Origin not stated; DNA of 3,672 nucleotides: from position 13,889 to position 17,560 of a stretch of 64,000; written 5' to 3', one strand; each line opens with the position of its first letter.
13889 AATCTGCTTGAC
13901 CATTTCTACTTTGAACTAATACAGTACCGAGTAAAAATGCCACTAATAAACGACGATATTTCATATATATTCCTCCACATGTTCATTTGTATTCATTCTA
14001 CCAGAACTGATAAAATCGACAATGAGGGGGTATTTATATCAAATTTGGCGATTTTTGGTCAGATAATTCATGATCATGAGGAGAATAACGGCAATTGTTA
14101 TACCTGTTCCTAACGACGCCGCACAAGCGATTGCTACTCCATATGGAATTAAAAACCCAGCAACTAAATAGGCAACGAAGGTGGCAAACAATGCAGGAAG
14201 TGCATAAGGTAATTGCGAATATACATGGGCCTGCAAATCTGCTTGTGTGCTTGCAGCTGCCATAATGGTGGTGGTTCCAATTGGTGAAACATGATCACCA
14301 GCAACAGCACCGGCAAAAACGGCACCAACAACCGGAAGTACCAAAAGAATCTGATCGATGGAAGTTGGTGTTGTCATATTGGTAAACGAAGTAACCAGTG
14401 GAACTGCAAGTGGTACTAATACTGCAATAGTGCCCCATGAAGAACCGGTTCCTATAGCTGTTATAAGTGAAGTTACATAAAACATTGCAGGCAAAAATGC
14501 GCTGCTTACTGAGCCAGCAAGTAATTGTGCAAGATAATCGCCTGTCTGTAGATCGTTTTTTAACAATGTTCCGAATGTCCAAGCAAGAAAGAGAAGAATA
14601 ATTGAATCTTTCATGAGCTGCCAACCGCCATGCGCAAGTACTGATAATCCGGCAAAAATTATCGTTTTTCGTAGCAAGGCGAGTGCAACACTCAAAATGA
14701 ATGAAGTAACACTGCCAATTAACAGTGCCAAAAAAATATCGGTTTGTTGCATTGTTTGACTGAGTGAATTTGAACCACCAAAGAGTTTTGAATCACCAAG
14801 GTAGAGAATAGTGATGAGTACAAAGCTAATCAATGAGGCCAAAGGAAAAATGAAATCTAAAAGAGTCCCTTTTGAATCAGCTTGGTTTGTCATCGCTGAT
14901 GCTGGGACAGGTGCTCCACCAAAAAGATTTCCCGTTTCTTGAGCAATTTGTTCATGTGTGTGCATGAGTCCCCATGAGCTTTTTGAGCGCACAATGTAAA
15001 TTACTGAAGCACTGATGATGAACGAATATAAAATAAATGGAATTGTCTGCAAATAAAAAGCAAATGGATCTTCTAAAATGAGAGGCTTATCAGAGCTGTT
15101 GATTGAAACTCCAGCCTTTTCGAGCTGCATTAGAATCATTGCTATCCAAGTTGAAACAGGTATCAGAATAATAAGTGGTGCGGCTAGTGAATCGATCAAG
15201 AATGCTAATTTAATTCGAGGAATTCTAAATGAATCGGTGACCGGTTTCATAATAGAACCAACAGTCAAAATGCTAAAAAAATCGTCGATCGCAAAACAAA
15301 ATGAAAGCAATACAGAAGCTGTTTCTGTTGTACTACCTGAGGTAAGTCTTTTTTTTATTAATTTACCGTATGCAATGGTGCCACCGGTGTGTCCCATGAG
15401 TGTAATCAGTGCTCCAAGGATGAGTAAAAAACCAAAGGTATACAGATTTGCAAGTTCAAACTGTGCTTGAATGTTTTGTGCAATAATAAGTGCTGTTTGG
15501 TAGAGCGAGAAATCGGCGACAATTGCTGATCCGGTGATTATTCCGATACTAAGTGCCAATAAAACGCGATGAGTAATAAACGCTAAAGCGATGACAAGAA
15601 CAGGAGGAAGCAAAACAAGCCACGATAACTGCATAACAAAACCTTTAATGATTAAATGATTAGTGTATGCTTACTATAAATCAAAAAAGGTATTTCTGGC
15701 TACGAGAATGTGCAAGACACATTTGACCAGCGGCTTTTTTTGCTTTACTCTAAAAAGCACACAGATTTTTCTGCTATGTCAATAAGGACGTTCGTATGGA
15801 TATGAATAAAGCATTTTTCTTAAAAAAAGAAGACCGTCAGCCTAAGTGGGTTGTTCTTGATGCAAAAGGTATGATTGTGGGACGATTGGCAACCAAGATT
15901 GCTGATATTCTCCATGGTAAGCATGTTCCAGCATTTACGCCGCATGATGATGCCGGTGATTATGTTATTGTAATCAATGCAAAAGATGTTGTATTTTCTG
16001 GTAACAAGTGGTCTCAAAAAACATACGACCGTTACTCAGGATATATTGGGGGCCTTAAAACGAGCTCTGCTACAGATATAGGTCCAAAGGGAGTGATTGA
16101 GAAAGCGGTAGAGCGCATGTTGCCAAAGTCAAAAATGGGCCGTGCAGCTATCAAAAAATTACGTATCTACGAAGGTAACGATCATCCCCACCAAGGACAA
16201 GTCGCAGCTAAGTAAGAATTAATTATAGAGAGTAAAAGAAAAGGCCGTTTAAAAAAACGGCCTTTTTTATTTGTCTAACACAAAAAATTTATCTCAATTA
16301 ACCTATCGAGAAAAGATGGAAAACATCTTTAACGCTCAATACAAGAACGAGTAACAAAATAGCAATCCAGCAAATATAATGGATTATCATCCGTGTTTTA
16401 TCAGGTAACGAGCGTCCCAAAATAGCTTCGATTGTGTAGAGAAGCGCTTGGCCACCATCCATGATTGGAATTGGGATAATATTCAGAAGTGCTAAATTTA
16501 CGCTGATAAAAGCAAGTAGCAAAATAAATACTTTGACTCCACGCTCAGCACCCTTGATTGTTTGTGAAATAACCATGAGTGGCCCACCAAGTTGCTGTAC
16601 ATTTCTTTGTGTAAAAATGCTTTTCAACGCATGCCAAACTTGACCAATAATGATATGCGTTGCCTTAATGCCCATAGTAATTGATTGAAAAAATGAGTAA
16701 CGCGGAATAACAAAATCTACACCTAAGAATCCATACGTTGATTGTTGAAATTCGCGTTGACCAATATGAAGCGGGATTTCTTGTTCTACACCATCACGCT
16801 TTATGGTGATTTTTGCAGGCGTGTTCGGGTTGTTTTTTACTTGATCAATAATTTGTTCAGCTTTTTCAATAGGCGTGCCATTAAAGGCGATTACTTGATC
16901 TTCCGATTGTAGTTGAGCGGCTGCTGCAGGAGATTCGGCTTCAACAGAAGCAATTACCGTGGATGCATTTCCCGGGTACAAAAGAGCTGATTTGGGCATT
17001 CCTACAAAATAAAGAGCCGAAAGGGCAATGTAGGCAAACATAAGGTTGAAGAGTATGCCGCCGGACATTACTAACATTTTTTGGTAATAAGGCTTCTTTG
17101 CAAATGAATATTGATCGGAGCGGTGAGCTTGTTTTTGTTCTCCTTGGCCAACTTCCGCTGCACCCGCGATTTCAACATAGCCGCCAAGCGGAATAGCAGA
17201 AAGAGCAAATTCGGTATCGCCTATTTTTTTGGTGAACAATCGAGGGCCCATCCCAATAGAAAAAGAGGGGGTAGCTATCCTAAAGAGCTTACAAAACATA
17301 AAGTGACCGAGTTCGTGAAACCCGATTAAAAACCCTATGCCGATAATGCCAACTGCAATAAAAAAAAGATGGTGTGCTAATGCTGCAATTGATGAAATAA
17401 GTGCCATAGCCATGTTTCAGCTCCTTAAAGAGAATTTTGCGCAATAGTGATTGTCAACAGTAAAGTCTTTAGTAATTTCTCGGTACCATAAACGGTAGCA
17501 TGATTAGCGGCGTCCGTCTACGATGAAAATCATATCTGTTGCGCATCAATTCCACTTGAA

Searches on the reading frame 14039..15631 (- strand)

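Call 67: search_protein_families(library=pfam, proteins=[window:14039-15631:-], max_evalue=0.00001)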
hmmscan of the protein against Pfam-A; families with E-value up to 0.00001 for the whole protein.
window:14039-15631:- (530 aa): 1 family
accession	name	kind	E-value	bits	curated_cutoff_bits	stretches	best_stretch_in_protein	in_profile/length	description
PF03553.21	Na_H_antiporter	-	1.7e-35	123.2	23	1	192-493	35-303/303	Na+/H+ antiporter family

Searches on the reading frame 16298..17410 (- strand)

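Call 67: search_protein_families(library=pfam, proteins=[window:16298-17410:-], max_evalue=0.00001)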
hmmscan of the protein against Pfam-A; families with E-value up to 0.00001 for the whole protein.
window:16298-17410:- (370 aa): 3 families
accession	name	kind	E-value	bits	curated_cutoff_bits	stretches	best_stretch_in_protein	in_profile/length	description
PF02163.28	Peptidase_M50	-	6.3e-51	173.3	27.2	1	21-353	2-220/221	Peptidase family M50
PF13180.12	PDZ_2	-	4e-09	37.1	27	1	150-212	13-76/80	PDZ domain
PF17820.7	PDZ_6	-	9.5e-08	32.1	27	1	152-205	1-54/54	PDZ domain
